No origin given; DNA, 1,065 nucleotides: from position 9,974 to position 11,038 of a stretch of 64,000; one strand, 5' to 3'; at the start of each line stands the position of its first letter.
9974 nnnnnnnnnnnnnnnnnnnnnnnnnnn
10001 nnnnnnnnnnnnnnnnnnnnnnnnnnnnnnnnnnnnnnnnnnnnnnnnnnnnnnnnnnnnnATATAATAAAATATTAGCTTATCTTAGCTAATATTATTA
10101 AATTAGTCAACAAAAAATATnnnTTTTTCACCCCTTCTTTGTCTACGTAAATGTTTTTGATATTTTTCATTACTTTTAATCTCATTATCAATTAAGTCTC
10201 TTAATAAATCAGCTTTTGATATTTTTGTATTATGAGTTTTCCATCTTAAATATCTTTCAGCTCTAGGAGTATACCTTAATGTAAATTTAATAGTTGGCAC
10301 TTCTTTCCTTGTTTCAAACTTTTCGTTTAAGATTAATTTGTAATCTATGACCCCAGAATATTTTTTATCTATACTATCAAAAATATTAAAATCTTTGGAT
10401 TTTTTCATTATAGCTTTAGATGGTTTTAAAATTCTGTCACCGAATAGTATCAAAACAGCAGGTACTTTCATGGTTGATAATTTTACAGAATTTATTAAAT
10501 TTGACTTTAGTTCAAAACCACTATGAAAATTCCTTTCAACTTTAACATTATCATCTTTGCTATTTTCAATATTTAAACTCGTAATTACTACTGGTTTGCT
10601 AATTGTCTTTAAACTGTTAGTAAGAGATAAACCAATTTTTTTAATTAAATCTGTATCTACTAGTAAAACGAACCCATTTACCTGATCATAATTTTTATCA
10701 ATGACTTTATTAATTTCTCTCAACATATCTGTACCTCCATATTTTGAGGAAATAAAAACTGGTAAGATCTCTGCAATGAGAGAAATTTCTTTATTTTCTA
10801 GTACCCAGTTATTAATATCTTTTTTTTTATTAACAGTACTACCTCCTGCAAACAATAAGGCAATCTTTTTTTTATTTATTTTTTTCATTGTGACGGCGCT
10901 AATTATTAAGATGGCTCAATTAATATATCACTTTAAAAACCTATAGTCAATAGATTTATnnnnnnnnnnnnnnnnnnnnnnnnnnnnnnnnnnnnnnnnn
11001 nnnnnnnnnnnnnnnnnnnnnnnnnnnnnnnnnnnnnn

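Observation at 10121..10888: Asparaginase-like N-domain fused to a ribbon-helix-helix tail, next to the integrase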

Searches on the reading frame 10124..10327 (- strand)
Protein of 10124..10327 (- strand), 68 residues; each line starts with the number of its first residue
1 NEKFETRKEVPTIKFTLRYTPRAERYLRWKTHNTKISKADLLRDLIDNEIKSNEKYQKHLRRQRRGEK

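Call 43: search_protein_families(library=pfam, proteins=[window:10124-10327:-], max_evalue=10)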
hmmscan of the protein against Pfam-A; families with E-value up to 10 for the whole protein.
seq(68 aa): 0 families

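Call 46: search_solved_structures(query=A2, max_evalue=10, show_alignments=2)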
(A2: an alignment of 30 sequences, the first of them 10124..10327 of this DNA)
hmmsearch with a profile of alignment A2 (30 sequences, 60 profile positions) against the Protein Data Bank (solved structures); distinct sequences matched with E-value up to 10: 11.
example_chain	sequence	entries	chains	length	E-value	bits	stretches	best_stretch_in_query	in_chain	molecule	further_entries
7by2_A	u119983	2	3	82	0.17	15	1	16-53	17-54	CopG family transcriptional regulator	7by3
5m7i_A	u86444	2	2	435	0.8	12.8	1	32-49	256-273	exo-alpha-1,6-mannosidase | 1,6-alpha-mannosidase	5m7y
2nvp_A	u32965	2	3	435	0.8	12.8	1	32-49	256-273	Hypothetical protein | Alpha-1,6-mannosidase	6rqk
3qt3_A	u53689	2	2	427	0.82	12.8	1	32-49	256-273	Putative uncharacterized protein CPE0426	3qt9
5qio_A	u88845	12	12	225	0.92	12.6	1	17-47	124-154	Ubiquitin thioesterase OTUB2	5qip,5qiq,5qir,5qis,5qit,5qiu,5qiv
8cms_AAA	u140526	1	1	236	0.99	12.5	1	17-47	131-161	Ubiquitin thioesterase OTUB2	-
4fjv_A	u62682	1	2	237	0.99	12.5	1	17-47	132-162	Ubiquitin thioesterase OTUB2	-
1wfd_A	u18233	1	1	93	1.2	12.2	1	23-59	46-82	Hypothetical protein 1500032H18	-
1txd_A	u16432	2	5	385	1.7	11.7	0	17-43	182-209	Rho guanine nucleotide exchange factor 12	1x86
1mdy_A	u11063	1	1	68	1.9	11.6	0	22-41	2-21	PROTEIN (MYOD BHLH DOMAIN)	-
6sga_FE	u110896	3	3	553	2.2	11.4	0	35-57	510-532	mt-SAF13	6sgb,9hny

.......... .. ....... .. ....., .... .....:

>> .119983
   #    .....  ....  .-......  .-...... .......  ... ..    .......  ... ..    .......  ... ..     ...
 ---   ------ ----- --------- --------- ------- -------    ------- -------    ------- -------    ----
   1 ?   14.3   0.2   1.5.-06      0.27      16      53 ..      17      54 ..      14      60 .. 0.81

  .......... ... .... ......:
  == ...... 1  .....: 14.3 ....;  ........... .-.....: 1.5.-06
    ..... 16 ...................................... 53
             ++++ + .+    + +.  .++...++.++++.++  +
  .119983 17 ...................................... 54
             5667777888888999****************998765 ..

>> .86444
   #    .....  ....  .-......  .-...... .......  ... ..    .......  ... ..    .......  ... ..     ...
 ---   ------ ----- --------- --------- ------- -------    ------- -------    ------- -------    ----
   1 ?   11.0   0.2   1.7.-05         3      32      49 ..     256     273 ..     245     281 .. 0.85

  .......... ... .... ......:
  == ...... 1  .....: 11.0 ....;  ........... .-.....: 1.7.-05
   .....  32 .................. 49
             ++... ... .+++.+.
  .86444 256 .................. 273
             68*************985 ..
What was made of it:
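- On Ribbon-helix-helix (CopG/Arc/MetJ) superfamily: The family profile's best PDB hit is CopG 7by2 at E = 0.17 (call 46).
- Checked: The best PDB profile hit is a CopG-family regulator, at a weak E of 0.17 (call 46).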

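Call 54: predict_structure(alignment_id=A3)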
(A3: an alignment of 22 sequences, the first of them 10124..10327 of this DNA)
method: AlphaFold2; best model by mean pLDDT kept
length: 68 residues; sequences in the alignment: 22
mean_pLDDT: 83.2   pTM: 0.57
mean pLDDT of the five models: 83.2, 82.7, 82.5, 81.8, 81.2
residues with pLDDT >= 90: 39; 70-90: 17; 50-70: 6; < 50: 6
segments of 3 or more residues with pLDDT < 50: 1-6
pLDDT, mean of each block of 10 residues (from residue 1): 50 80 94 92 94 93 78
secondary structure, 60 per line:
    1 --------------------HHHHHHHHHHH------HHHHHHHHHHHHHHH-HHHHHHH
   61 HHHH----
elements in order: H21-31 H38-52 H54-64
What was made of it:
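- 10172..10297 (-): RHH core, aa ~198-239: beta strand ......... (IKFTLR = 10274-10291), helix 1 aa 208-218, helix 2 aa 225-239. AF2 tail model at pLDDT 83 (call 54).
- Checked: A tail-only AF2 model has pLDDT 83, with an extended IKFTLR segment followed by helices (call 54).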

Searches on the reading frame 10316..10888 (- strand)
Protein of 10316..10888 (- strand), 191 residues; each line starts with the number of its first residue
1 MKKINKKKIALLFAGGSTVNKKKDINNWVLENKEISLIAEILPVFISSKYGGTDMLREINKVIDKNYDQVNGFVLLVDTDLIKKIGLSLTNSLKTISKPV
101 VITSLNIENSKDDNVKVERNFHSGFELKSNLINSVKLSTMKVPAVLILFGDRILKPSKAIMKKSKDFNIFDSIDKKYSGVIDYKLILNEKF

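Call 25: find_homologous_proteins(query=window:10316-10888:-)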
Query seq(191 aa) (191 aa): 1 proteins with E <= 0.001 among 409 candidates.
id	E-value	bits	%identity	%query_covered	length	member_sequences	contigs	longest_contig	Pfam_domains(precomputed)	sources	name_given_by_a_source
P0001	2.3e-111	388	100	100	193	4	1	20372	PF00710.26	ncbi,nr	ncbi:hypothetical protein HOC73_01965, partial [bacterium]|nr:hypothetical protein [bacterium]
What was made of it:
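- Tried and rejected: Word-indexed search with the N-part alone: it returned only the protein's own cluster (call 25).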
